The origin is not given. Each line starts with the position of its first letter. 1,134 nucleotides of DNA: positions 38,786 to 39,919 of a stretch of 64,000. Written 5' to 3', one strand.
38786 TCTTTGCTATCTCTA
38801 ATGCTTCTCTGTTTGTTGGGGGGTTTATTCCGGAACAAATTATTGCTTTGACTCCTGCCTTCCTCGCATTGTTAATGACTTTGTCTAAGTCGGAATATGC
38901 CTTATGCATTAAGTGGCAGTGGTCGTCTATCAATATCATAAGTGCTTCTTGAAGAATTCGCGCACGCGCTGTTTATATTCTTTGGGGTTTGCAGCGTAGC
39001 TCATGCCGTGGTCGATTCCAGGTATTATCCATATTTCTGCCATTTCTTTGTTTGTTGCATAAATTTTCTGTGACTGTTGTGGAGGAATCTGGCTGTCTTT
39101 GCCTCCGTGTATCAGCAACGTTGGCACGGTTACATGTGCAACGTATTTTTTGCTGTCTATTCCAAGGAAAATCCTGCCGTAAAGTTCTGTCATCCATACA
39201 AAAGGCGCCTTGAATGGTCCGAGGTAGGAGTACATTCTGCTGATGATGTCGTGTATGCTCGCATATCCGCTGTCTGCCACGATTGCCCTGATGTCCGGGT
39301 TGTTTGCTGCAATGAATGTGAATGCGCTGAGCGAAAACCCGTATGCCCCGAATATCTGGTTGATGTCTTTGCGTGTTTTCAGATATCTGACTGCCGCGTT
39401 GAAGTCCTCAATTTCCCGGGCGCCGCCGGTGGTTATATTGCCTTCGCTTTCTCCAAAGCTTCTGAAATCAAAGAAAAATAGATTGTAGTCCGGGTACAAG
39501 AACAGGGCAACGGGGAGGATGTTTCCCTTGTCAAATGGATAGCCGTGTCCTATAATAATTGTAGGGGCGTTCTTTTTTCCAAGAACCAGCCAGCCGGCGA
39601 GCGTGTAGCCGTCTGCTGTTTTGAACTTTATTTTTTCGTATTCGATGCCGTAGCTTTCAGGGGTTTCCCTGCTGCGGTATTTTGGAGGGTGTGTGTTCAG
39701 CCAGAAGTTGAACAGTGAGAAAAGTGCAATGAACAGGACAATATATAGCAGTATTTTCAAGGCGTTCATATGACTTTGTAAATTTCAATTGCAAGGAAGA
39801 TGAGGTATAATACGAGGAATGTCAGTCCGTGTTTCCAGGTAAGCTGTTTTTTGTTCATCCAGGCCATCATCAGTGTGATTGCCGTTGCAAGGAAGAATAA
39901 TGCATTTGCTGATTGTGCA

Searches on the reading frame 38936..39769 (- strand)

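Call 25: search_protein_families(library=pfam, proteins=[window:38936-39769:-])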
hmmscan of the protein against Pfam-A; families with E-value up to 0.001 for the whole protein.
window:38936-39769:- (277 aa): 6 families
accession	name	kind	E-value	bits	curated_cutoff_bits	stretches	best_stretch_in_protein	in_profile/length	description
PF02129.25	Peptidase_S15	-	3.9e-12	46.9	23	1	95-175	52-136/262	X-Pro dipeptidyl-peptidase (S15 family)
PF00326.27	Peptidase_S9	-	1.1e-08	35.3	22.6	1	116-277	41-210/213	Prolyl oligopeptidase family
PF12146.15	Hydrolase_4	-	8.2e-08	32.3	27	1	207-256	184-234/239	Serine aminopeptidase, S33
PF20434.5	BD-FAE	-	7.8e-06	26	26.8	1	206-237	181-212/215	BD-FAE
PF00561.26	Abhydrolase_1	-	1.7e-05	25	25.8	0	69-168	1-102/245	alpha/beta hydrolase fold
PF03959.19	FSH1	-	0.00038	20.6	21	1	156-249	130-195/211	Serine hydrolase (FSH1)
